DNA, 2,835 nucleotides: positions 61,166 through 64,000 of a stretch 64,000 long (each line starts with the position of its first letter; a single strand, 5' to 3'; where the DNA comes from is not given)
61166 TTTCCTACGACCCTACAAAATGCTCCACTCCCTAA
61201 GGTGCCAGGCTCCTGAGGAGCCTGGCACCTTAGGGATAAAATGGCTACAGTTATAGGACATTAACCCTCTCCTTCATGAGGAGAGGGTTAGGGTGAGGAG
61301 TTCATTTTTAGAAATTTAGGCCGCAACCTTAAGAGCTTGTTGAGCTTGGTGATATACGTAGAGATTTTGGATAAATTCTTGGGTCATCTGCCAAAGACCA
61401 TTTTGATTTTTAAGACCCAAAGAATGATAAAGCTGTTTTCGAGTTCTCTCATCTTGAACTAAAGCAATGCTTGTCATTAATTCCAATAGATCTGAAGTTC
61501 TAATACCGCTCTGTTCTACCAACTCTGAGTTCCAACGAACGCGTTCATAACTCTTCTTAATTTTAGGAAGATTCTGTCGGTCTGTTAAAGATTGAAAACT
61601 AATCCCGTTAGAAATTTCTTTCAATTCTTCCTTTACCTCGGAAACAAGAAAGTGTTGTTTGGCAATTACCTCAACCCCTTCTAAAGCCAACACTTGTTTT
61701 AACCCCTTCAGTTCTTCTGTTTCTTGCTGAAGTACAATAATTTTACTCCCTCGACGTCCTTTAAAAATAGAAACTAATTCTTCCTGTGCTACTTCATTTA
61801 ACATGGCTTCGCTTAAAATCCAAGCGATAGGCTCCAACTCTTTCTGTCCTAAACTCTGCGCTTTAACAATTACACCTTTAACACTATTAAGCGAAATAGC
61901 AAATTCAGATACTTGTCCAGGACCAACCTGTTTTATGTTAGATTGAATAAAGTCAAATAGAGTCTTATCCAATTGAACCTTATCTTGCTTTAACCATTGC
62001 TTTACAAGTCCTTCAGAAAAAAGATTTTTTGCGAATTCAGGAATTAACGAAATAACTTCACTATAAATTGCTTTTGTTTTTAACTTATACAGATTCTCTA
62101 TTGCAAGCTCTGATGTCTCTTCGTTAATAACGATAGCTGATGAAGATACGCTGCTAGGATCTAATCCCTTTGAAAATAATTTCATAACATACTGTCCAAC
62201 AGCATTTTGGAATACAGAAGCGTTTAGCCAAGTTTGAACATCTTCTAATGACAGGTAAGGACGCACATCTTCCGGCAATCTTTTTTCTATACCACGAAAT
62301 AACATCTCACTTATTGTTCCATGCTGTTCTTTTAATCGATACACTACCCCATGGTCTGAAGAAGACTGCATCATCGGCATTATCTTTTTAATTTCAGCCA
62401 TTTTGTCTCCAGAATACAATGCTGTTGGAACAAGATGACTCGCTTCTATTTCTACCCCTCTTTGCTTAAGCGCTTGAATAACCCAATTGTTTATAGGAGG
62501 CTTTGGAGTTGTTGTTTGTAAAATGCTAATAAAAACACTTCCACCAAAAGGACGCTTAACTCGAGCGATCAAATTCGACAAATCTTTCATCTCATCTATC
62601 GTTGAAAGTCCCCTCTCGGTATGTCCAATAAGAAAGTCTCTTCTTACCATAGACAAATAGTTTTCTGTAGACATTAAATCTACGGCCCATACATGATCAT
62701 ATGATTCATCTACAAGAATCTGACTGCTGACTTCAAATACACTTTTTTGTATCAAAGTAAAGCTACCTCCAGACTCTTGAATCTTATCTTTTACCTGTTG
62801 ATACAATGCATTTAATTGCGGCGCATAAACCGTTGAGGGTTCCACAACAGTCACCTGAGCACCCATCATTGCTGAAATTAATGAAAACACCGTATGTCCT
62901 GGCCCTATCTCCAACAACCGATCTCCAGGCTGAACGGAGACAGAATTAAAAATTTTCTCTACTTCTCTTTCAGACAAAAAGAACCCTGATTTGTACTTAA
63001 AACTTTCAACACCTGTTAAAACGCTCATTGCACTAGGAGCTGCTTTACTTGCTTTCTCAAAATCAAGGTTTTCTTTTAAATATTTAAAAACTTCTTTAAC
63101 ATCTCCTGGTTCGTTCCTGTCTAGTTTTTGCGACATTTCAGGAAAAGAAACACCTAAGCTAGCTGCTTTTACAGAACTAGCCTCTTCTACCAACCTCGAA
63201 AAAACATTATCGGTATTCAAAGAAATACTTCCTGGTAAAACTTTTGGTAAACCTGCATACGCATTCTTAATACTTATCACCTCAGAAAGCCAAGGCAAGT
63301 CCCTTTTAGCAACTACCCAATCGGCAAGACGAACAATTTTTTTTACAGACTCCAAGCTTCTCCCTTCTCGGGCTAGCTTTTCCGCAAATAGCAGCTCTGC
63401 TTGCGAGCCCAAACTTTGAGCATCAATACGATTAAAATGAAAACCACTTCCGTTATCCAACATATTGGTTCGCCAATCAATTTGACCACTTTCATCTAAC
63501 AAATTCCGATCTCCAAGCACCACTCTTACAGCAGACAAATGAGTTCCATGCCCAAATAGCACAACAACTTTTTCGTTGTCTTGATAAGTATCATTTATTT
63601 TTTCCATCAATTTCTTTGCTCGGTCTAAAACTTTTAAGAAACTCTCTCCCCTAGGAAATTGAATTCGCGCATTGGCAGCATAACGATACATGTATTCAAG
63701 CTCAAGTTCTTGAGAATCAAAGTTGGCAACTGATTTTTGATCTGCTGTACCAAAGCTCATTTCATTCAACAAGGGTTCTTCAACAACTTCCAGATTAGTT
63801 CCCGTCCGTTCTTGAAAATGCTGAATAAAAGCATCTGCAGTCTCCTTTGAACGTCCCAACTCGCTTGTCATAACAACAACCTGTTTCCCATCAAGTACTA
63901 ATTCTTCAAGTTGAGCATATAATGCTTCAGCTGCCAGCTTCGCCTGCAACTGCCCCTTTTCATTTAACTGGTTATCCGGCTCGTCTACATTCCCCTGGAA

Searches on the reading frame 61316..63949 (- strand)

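Call 49: search_protein_families(library=pfam, proteins=[window:61316-63949:-], max_evalue=0.001)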
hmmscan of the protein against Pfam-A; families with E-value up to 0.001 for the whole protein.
window:61316-63949:- (877 aa): 3 families
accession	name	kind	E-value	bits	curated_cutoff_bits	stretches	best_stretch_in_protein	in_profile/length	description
PF00300.27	His_Phos_1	-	3.4e-15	56.6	21.7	1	7-141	33-154/194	Histidine phosphatase superfamily (branch 1)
PF00398.26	RrnaAD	-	4.8e-05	23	24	1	317-384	6-73/263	Ribosomal RNA adenine dimethylase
PF00328.27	His_Phos_2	-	0.00094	19.1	23.6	0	79-152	235-311/354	Histidine phosphatase superfamily (branch 2)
